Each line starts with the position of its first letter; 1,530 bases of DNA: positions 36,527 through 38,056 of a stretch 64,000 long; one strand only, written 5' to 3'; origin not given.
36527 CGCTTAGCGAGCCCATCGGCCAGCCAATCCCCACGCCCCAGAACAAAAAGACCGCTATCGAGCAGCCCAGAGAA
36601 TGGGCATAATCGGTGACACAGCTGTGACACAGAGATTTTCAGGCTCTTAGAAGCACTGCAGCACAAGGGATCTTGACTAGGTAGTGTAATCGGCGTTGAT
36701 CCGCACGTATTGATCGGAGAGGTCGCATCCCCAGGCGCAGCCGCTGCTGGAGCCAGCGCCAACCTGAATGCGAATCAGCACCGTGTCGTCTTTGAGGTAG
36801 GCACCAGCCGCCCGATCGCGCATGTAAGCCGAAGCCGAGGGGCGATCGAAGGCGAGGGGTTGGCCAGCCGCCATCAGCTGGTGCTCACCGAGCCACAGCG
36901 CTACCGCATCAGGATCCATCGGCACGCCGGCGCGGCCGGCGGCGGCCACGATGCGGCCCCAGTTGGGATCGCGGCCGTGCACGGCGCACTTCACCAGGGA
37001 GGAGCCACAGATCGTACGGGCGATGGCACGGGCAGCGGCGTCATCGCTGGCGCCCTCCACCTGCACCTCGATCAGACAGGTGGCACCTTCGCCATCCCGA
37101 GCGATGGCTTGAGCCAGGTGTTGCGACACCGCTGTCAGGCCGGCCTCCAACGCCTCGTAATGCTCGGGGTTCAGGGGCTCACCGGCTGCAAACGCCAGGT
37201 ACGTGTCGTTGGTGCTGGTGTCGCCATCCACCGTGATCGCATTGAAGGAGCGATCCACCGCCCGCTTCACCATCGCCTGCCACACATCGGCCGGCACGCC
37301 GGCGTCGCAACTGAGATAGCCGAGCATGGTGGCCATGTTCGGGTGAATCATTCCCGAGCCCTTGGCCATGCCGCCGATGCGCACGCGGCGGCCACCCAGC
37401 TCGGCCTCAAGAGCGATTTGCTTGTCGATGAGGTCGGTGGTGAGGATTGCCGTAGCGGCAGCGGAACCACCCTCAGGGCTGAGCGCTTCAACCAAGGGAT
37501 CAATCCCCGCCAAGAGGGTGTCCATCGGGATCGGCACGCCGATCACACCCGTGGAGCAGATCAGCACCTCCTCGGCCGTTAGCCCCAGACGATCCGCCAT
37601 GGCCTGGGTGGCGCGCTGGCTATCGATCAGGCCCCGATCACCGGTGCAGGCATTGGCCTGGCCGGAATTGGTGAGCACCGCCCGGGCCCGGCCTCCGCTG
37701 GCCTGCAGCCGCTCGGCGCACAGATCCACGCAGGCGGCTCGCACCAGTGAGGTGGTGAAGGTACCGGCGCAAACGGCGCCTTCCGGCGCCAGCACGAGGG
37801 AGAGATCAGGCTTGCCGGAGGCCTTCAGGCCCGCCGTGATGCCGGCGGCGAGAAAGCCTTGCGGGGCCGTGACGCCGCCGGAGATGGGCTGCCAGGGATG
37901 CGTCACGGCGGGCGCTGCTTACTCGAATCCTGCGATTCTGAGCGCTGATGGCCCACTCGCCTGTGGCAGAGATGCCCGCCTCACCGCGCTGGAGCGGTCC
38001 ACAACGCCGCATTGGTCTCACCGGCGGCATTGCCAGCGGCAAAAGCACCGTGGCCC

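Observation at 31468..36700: A 5.2-kb integrative element inserted in the 3' end of argJ that rebuilds the argJ tail and splits a former argJ/LysR convergent overlap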

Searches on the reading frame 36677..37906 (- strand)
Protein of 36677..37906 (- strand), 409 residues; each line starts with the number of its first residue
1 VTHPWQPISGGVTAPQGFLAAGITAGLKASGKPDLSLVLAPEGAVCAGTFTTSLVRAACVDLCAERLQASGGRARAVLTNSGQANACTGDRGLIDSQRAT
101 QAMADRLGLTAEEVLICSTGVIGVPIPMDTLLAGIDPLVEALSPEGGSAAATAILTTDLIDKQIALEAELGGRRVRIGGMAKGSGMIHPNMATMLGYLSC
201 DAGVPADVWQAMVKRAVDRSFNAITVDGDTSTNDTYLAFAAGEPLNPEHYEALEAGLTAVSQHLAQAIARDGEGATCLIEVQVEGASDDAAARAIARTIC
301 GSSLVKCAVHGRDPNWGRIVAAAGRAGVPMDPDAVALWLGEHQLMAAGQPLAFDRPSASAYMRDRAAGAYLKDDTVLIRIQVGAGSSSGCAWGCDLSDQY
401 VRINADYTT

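Call 8: search_protein_families(library=pfam, proteins=[window:36677-37906:-], max_evalue=0.01)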
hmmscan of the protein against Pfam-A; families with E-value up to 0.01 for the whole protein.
window:36677-37906:- (409 aa): 1 family
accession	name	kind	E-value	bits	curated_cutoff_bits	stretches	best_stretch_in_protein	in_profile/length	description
PF01960.23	ArgJ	-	5.5e-142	473.4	32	1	20-409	2-377/377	ArgJ family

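Call 10: find_related_loci(query=window:36677-37906:-, collection=genome_contigs, flank=10000)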
Query window:36677-37906:- (409 aa) in genome_contigs; peptide patterns used: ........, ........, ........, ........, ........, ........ (x = any residue, [..] = any of these).
600 stretches matched a pattern (row limit reached: there are more); 599 encode a relative of the query (tblastn E <= 1e-3); the best 80 are kept; 80 distinct loci.
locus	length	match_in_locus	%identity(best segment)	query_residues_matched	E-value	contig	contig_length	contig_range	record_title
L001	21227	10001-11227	93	1-409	0e+0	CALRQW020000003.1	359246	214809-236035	MAG: Asaia bogorensis isolate JJ-JE53-10-5-mx-bin552 genome assembly, contig: JJ-RD922-193-C3, whole genome shotgun sequ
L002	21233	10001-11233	86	4-409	0e+0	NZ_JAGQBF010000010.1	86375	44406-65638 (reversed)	Synechococcus sp. RedBA-s RedBA-s-C10, whole genome shotgun sequence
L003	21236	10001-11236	84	3-409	0e+0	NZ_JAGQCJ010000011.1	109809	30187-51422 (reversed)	Cyanobium sp. CH-040 CH-040-C11, whole genome shotgun sequence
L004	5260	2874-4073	83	1-409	0e+0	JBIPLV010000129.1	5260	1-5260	MAG: Cyanobium sp. isolate ME2015-09-16_3300042289_group6_bin137 Rohwer_bin1337_scaffold_27898_c1, whole genome shotgun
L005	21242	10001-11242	84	1-409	0e+0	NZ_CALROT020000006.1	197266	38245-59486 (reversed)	MAG: Vulcanococcus limneticus LL isolate JJ-KV1262-208-1-mx-bin599 JJ-KV1262-208-C12, whole genome shotgun sequence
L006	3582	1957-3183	82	1-409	0e+0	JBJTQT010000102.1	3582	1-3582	MAG: Cyanobium sp. isolate samp_4448_semibin_213 samp_4448_900346, whole genome shotgun sequence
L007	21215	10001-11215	82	5-409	0e+0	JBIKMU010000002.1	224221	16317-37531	MAG: Cyanobium sp. isolate ME2014-09-11_3300037507_group5_bin183 Rohwer_bin1323_scaffold_14_c1, whole genome shotgun seq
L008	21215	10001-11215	77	5-409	0e+0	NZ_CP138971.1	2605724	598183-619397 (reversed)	Synechococcus sp. MIT S9451 chromosome, complete genome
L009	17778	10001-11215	61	5-409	3e-166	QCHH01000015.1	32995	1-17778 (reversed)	Prochlorococcus sp. AG-402-A08 Ga0171851_115, whole genome shotgun sequence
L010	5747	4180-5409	61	5-409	3e-159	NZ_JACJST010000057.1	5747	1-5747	Anabaena lutea FACHB-196 contig57, whole genome shotgun sequence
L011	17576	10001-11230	64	5-409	8e-155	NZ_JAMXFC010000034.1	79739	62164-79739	Laspinema sp. D2d NODE_43_length_79739_cov_54.793540, whole genome shotgun sequence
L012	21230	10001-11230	61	5-409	2e-153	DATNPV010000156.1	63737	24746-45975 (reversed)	MAG TPA_asm: Waterburya sp. isolate SMAG_U16490 k141_2366691, whole genome shotgun sequence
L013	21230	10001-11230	59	5-409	6e-151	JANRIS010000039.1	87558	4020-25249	MAG: Leptolyngbyaceae cyanobacterium bins.349 k141_2892264, whole genome shotgun sequence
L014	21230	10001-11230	61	5-409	2e-148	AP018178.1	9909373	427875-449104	Calothrix sp. NIES-2100 DNA, nearly complete genome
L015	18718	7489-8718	60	5-409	1e-147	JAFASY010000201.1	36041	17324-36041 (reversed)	MAG: Chroococcidiopsidaceae cyanobacterium CP_BM_ER_R8_30 BM_ER_R8_k147_2388265, whole genome shotgun sequence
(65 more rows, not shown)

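Call 22: find_encoding_contigs(protein=window:36677-37906:-, flank=10000, max_places=10)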
Protein window:36677-37906:- (409 aa): 1 contig read that carries it; 1 place shown.
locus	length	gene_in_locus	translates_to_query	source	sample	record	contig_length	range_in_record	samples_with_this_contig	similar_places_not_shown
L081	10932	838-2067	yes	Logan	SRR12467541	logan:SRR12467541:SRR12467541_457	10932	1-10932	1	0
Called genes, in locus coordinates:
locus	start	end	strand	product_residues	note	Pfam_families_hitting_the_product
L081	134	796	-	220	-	PF01121:CoaE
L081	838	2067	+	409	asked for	PF01960:ArgJ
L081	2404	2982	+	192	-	PF00239:Resolvase, PF02796:HTH_7 (faint)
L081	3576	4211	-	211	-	-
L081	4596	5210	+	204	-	-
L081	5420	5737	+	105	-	-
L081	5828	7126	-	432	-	PF00589:Phage_integrase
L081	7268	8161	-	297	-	PF03466:LysR_substrate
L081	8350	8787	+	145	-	-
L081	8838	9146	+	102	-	-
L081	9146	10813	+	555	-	PF03109:ABC1, PF27536:UbiB_helical (weak)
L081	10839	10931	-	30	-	PF00113:Enolase_C (weak)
